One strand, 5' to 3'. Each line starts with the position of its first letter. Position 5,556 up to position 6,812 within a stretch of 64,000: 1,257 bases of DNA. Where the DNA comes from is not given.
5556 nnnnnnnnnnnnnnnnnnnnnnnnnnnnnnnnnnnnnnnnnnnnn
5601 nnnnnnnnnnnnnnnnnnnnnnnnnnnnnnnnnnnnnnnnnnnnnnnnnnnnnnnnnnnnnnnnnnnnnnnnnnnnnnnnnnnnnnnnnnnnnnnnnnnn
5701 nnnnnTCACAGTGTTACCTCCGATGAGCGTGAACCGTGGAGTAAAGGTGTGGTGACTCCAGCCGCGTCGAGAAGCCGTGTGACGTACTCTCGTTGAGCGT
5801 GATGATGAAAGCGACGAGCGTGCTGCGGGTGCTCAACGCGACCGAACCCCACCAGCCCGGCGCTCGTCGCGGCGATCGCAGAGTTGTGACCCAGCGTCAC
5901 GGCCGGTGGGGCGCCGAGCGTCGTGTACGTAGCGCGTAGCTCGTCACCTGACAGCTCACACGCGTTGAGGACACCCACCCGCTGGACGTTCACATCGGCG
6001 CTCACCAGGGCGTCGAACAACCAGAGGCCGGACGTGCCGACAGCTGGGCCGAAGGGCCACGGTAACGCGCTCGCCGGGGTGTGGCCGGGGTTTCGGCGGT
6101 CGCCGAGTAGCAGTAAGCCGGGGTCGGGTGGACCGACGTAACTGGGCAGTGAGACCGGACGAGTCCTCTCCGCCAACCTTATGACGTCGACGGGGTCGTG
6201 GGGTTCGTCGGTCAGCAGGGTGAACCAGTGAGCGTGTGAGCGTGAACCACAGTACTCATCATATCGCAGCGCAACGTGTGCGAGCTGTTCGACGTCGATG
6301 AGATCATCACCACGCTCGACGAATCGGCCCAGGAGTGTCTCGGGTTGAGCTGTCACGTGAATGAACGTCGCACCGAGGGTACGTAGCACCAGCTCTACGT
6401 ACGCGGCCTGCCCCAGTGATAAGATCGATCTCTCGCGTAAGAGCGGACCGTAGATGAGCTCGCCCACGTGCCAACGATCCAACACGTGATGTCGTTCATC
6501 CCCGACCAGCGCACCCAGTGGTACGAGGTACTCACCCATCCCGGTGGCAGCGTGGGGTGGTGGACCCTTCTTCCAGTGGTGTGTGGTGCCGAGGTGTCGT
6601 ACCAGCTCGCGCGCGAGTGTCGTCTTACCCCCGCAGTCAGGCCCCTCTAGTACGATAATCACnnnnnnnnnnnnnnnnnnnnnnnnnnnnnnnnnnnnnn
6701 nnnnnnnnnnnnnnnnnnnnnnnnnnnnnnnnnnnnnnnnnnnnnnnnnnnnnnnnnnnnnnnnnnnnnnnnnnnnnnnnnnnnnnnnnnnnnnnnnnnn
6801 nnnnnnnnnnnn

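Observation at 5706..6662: dNMP kinase fused to a uracil-DNA-glycosylase-superfamily-like domain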

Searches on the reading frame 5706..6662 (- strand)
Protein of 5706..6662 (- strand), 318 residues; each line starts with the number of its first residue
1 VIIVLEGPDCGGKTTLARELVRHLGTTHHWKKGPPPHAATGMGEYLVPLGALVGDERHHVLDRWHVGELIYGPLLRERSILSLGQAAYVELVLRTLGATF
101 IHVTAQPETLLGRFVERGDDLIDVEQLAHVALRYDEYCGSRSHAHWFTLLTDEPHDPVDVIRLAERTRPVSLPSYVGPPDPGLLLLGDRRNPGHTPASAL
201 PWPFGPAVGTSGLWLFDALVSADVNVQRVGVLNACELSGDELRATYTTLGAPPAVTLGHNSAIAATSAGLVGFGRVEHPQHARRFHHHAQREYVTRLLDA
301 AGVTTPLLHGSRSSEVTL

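Call 3: search_protein_families(library=pfam, proteins=[window:5706-6662:-], max_evalue=1)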
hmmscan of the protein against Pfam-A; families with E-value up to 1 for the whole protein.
window:5706-6662:- (318 aa): 4 families
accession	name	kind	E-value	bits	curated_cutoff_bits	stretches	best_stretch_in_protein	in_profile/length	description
PF13238.12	AAA_18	-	1e-05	26.4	29.4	1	3-25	1-23/128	AAA domain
PF13521.12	AAA_28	-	0.00053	20.7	27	1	3-29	2-28/164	AAA domain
PF13671.12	AAA_33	-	0.068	13.9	27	1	3-26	2-25/143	AAA domain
PF02367.23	TsaE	-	0.25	11.7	26.6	1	2-27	23-48/128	Threonylcarbamoyl adenosine biosynthesis protein TsaE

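Call 4: search_protein_families(library=phrogs, proteins=[window:5706-6662:-], max_evalue=0.01)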
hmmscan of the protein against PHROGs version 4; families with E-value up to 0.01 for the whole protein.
window:5706-6662:- (318 aa): 1 family
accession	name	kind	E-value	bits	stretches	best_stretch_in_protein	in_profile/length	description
phrog_761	-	other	1.8e-13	51.9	1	1-139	20-182/362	thymidylate kinase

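Call 5: search_dna_similar(query=window:5706-6662:-, collection=phages, mode=protein, max_rows=40)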
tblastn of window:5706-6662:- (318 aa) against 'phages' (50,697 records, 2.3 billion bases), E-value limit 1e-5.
Records with a match: 38; places in all: 38; records where one place covers at least 80% of the query: 1.
Best place of each record, by identity: <60% 38.
By first word of the organism name: Bacillus 36; Actinomycetia 1; Micrococcus 1.
By host as written in the record: Bacillus subtilis BEST7003 9; Bacillus subtilis subsp. subtilis str. 168 5; Bacillus subtilis 5; Bacillus anthracis Sterne 4; Bacillus subtilis Delta6 3; Bacillus cereus VKM B-370 2; Bacillus megaterium str. ATCC 43725 2; Bacillus cereus 2; and 6 more.
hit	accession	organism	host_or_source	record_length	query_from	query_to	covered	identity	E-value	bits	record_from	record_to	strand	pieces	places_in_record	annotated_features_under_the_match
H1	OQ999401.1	Actinomycetia phage DSL-LC01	Actinomycetia bacterium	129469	1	270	85%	26.1%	3e-15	82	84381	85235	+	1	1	thymidylate kinase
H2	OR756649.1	Micrococcus phage Kurnik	Micrococcus sp. 1247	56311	2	134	42%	36.7%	1e-12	74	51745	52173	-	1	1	hypothetical protein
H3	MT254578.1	Bacillus phage Izhevsk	Bacillus cereus VKM B-370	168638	2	165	52%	28.9%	3e-7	58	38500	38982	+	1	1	deoxyribonucleoside kinase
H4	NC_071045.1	Bacillus phage Izhevsk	Bacillus cereus VKM B-370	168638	2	165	52%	28.9%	3e-7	58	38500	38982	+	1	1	thymidylate kinase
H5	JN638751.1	Bacillus phage G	Bacillus megaterium str. ATCC 43725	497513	2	165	52%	28.5%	9e-8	59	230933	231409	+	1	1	315: gp315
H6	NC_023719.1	Bacillus phage G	Bacillus megaterium str. ATCC 43725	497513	2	165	52%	28.5%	9e-8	59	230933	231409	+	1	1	315: thymidylate kinase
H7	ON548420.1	Bacillus phage vB_BanS-Thrax4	Bacillus anthracis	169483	2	168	53%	27.8%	4e-6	54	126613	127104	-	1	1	thymidylate kinase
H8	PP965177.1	Bacillus phage KoopaTroopa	Bacillus thuringiensis serovar kurstaki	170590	2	165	52%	28.3%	4e-7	57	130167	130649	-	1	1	thymidylate kinase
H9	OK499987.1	Bacillus phage vB_BanS_MrDarsey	Bacillus anthracis Sterne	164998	2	165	52%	27.6%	2e-6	56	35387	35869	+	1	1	deoxyribonucleoside kinase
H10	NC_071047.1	Bacillus phage vB_BanS_MrDarsey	Bacillus anthracis Sterne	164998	2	165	52%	27.6%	2e-6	56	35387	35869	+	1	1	thymidylate kinase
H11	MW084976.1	Bacillus phage Kirov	Bacillus cereus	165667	1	134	42%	32.4%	3e-8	61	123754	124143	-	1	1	thymidylate kinase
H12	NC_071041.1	Bacillus phage Kirov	Bacillus cereus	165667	1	134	42%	32.4%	3e-8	61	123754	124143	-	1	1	thymidylate kinase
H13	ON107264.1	Bacillus phage BUCT083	Bacillus subtilis subsp. subtilis str. ...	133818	2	140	44%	29.5%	1e-8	62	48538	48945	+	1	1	deoxynucleoside kinase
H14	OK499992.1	Bacillus phage vB_BanS_Nate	Bacillus anthracis Sterne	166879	1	134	42%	30.2%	3e-8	61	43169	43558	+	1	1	thymidylate kinase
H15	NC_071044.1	Bacillus phage vB_BanS_Nate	Bacillus anthracis Sterne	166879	1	134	42%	30.2%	3e-8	61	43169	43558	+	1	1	thymidylate kinase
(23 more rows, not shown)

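Call 6: search_solved_structures(query=window:5706-6662:-, max_evalue=10, show_alignments=3)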
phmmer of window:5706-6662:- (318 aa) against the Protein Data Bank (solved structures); distinct sequences matched with E-value up to 10: 12.
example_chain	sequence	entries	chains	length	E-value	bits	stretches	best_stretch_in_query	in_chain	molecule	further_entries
2axp_A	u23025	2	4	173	2.6e-09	39.8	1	2-147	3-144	hypothetical protein BSU20280 | SPBc2 prophage-derived uncharacterized protein yorR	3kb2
5vgz_C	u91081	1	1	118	0.19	14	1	73-138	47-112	26S proteasome regulatory subunit 8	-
5vft_C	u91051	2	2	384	0.21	13.8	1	74-138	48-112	26S proteasome regulatory subunit 8 | 26S protease regulatory subunit 8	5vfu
5m32_h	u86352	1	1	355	0.22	13.8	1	74-138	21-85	26S protease regulatory subunit 8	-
5vhf_C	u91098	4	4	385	0.22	13.8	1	74-138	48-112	26S proteasome regulatory subunit 8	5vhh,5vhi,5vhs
5vfs_C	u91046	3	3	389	0.22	13.8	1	74-138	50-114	26S proteasome regulatory subunit 8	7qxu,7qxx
5vfp_C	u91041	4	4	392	0.23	13.7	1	74-138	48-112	26S proteasome regulatory subunit 8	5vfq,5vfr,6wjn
7qy7_C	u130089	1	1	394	0.23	13.7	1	74-138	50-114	PSMC5 isoform 15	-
22mm_C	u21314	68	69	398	0.24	13.7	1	74-138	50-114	26S proteasome regulatory subunit 8 | 26S protease regulatory subunit 8 | Isoform 2 of 26S proteasome regulatory subunit 8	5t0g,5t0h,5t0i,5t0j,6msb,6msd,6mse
12bm_C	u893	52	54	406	0.25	13.6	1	74-138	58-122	26S protease regulatory subunit 8 | 26S proteasome regulatory subunit 8 | RPT6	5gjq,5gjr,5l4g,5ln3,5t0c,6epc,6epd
6g2j_O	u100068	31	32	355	1.5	11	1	2-39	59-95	NADH dehydrogenase [ubiquinone] 1 alpha subcomplex subunit 10, mitochondrial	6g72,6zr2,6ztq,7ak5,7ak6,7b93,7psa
9mrb_A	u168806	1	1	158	1.7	10.8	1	47-89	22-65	dad_t1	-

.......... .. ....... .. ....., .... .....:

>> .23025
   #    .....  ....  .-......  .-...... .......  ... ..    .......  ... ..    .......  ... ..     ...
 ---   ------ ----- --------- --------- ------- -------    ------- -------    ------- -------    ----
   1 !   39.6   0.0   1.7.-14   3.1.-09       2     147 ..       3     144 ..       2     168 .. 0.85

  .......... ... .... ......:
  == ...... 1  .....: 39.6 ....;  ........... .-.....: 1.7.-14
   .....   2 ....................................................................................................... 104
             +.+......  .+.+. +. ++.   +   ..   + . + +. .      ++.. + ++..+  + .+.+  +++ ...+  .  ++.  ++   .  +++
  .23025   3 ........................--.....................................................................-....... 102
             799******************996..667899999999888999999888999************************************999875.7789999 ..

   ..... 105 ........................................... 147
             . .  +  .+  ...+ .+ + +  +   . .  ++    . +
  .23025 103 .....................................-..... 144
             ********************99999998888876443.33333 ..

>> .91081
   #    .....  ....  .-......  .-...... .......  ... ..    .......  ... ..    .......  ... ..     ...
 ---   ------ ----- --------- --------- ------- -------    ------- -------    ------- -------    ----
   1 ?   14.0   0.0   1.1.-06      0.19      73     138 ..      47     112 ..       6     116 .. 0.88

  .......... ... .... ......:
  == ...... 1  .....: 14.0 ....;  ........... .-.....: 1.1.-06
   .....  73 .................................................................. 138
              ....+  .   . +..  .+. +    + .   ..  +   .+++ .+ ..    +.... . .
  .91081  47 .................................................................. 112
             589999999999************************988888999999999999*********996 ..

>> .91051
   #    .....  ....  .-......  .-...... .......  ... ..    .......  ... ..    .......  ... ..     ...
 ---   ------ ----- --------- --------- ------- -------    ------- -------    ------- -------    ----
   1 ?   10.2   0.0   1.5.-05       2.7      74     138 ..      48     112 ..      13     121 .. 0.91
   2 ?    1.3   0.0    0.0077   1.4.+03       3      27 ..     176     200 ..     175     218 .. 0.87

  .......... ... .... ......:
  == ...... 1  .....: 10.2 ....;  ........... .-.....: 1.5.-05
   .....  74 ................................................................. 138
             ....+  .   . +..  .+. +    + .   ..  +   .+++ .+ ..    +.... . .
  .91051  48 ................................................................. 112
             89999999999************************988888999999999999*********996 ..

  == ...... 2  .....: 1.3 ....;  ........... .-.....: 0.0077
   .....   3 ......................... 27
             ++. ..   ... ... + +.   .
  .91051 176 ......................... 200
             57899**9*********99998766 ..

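Call 7: find_homologous_proteins(query=window:5706-6662:-, max_evalue=0.001)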
Query window:5706-6662:- (318 aa): 58 proteins with E <= 0.001 among 8000 candidates.
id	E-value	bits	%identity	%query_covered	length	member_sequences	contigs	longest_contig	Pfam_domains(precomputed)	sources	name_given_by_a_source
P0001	7.3e-183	625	100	87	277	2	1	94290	-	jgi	jgi:hypothetical protein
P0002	2.2e-85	305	54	94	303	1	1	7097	PF13238.13,PF01712.26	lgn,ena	-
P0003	1.2e-57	214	45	92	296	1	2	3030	-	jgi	jgi:hypothetical protein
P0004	2.7e-56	209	42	95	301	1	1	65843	-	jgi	jgi:hypothetical protein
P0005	4.5e-56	208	44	93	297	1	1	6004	-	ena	-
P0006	1.2e-55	207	44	92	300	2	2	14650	-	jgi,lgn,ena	-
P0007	2.0e-55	206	43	94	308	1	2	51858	-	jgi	jgi:hypothetical protein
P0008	2.1e-55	206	45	92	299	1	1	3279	-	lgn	-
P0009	8.1e-55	204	41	92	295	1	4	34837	-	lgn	-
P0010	1.3e-54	204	43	94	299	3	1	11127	-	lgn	-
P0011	1.8e-54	203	44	95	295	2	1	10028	-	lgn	-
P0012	3.4e-54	202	43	92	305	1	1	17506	-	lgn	-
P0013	6.2e-54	201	44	92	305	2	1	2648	-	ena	-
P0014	8.9e-54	201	44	92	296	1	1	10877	-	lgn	-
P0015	1.5e-53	200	42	94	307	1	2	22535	-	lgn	-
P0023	5.9e-48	182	39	94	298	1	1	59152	PF03167.26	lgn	-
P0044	2.6e-28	117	32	98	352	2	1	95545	-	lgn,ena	-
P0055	6.9e-15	73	30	96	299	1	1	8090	PF03167.26,PF02223.24,PF13671.13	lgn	-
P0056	2.5e-14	71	30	93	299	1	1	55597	-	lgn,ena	-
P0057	1.2e-7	49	26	89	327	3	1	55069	PF13521.13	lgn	-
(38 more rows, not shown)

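Call 10: search_solved_structures(query=A1, max_evalue=10, show_alignments=4)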
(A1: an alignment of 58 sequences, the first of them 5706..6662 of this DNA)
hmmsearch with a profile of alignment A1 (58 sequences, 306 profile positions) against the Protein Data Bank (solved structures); distinct sequences matched with E-value up to 10: 140 (the best 60 are shown).
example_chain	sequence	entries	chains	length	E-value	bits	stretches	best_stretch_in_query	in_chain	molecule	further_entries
2axp_A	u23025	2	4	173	6.3e-21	78.3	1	2-161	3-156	hypothetical protein BSU20280 | SPBc2 prophage-derived uncharacterized protein yorR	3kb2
5xbh_A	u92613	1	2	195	7.7e-06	28.7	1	1-156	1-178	Thymidylate kinase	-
2pbr_A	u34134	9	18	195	1.6e-05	27.7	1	1-156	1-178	Thymidylate kinase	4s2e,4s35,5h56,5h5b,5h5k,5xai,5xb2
1e9f_A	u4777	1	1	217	1.8e-05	27.5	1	2-62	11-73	THYMIDYLATE KINASE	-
9d2f_A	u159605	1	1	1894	3.9e-05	26.4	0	3-43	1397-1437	Adenylate kinase 9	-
1e9c_A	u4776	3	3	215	4.5e-05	26.2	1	2-62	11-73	THYMIDYLATE KINASE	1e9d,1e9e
1nmy_A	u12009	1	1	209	5.3e-05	26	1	2-62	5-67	similar to THYMIDYLATE KINASE (DTMP KINASE)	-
1e98_A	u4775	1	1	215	5.5e-05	25.9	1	2-62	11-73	THYMIDYLATE KINASE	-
1e2d_A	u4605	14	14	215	5.7e-05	25.9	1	2-62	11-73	THYMIDYLATE KINASE | similar to THYMIDYLATE KINASE (DTMP KINASE) | Similar to deoxythymidylate kinase (thymidylate kinase)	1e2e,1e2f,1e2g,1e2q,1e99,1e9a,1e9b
2xx3_A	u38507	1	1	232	6.7e-05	25.6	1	2-62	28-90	THYMIDYLATE KINASE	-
5llb_C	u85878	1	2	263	0.00013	24.7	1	2-153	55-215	Polyphosphate kinase 2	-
5ll0_A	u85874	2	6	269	0.00013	24.7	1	2-153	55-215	Polyphosphate kinase 2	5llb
4yeg_A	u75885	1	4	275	0.00014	24.6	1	2-153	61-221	Polyphosphate kinase 2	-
9wd2_A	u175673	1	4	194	0.00017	24.3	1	1-99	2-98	Thymidylate kinase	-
5xb5_A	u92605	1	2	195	0.00041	23.1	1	1-46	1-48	Thymidylate kinase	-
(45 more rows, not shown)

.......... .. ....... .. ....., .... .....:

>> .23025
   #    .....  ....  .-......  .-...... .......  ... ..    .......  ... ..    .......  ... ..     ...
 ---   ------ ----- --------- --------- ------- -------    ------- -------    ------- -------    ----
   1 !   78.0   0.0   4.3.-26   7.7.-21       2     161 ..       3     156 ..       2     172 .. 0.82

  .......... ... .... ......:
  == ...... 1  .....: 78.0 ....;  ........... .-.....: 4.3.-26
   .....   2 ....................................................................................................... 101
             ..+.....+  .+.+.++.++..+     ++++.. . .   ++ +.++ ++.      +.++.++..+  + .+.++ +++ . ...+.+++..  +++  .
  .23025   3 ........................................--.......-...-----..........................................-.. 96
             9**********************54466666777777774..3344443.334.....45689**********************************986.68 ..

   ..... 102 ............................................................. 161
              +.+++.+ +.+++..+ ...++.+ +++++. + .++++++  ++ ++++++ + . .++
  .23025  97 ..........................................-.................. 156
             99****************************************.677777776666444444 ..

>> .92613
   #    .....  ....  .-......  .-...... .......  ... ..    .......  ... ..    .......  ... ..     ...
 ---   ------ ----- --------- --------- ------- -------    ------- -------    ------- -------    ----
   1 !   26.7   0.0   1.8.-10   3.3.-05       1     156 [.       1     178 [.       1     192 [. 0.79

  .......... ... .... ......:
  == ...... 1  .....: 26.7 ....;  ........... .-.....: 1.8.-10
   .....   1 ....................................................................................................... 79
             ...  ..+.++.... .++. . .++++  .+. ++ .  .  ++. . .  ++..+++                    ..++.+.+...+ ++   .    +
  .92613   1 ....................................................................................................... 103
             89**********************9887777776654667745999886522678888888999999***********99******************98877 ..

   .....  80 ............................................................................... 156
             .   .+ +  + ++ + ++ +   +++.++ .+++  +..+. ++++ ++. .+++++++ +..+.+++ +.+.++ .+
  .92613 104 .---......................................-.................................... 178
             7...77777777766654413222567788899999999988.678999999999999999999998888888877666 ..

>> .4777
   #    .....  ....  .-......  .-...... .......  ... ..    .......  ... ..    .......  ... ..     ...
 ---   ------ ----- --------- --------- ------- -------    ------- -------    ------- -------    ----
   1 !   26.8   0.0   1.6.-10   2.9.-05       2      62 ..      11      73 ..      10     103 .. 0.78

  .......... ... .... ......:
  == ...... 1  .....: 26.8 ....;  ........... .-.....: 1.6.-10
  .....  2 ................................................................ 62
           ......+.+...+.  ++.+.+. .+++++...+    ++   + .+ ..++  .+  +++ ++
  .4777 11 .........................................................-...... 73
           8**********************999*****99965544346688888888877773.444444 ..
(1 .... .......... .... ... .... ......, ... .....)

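Call 11: search_protein_families(library=pfam, alignment_id=A1, max_evalue=0.1)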
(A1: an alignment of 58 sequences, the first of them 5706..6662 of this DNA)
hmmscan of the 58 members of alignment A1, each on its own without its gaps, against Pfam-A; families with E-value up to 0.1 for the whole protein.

A. member 1, window:5706-6662:- (318 aa): 3 families
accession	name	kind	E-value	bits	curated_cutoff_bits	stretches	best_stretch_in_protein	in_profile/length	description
PF13238.12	AAA_18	-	1e-05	26.4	29.4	1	3-25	1-23/128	AAA domain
PF13521.12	AAA_28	-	0.00053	20.7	27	1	3-29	2-28/164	AAA domain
PF13671.12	AAA_33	-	0.068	13.9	27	0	3-26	2-25/143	AAA domain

B. families by the number of members that match (of 58 scanned): 34 families (the first 25 are shown)
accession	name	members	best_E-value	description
PF13238.12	AAA_18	32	5.4e-08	AAA domain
PF02223.23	Thymidylate_kin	26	2.1e-05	Thymidylate kinase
PF13521.12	AAA_28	25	1e-06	AAA domain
PF13671.12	AAA_33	21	4.4e-07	AAA domain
PF03167.25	UDG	12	2.1e-08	Uracil DNA glycosylase superfamily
PF05729.18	NACHT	9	0.0018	NACHT domain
PF13191.12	AAA_16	9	0.0053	AAA ATPase domain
PF13401.12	AAA_22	8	0.0026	AAA domain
PF20720.3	nSTAND3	7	0.00053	Novel STAND NTPase 3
PF07728.20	AAA_5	7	0.0051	AAA domain (dynein-related subfamily)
PF02367.23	TsaE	7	0.0061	Threonylcarbamoyl adenosine biosynthesis protein TsaE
PF01712.25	dNK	6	2.3e-05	Deoxynucleoside kinase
PF00004.35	AAA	6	0.034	ATPase family associated with various cellular activities (AAA)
PF07931.18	CPT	4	0.0085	Chloramphenicol phosphotransferase-like protein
PF02224.24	Cytidylate_kin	4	0.015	Cytidylate kinase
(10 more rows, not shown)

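Call 15: find_encoding_contigs(protein=P0004, flank=8000, max_places=3)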
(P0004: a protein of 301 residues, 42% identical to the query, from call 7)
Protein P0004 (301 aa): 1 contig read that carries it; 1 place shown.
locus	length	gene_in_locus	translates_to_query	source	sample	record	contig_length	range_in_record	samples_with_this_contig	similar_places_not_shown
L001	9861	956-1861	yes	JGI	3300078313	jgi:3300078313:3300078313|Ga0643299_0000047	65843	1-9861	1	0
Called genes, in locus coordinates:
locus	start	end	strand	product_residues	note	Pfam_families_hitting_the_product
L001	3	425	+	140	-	?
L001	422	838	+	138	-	-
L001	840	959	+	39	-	-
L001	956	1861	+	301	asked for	-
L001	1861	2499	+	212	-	-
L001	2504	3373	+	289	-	PF00303:Thymidylat_synt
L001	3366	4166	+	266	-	PF00383:dCMP_cyt_deam_1, PF14437:MafB19-deam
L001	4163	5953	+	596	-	PF00476:DNA_pol_A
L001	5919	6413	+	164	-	-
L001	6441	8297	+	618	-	PF00176:SNF2-rel_dom, PF04851:ResIII (faint), PF00271:Helicase_C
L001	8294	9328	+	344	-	PF12705:PDDEXK_1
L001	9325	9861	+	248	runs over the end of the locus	PF13479:AAA_24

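Call 16: find_encoding_contigs(protein=P0023, flank=8000, max_places=3)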
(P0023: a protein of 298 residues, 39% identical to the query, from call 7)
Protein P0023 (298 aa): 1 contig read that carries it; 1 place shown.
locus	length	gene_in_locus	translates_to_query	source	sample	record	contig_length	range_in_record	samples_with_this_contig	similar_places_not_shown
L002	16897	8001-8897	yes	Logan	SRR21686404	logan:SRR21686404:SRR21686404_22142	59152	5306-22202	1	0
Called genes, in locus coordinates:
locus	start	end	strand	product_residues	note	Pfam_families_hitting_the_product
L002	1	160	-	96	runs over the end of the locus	-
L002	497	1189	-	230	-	-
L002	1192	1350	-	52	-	-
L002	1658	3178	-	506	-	PF08706:D5_N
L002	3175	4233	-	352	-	PF09250:Prim-Pol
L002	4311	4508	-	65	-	-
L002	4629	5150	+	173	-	-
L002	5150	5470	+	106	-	-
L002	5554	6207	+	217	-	-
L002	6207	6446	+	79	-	-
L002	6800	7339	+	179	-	-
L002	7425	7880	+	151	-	-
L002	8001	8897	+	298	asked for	PF03167:UDG (faint)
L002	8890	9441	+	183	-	-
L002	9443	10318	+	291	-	PF00303:Thymidylat_synt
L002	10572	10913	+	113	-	PF00383:dCMP_cyt_deam_1 (weak), PF14437:MafB19-deam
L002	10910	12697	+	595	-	PF01612:DNA_pol_A_exo1, PF00476:DNA_pol_A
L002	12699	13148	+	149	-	-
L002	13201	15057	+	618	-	PF00176:SNF2-rel_dom, PF00271:Helicase_C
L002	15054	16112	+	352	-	PF12705:PDDEXK_1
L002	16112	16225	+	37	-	-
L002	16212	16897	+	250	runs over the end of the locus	PF13479:AAA_24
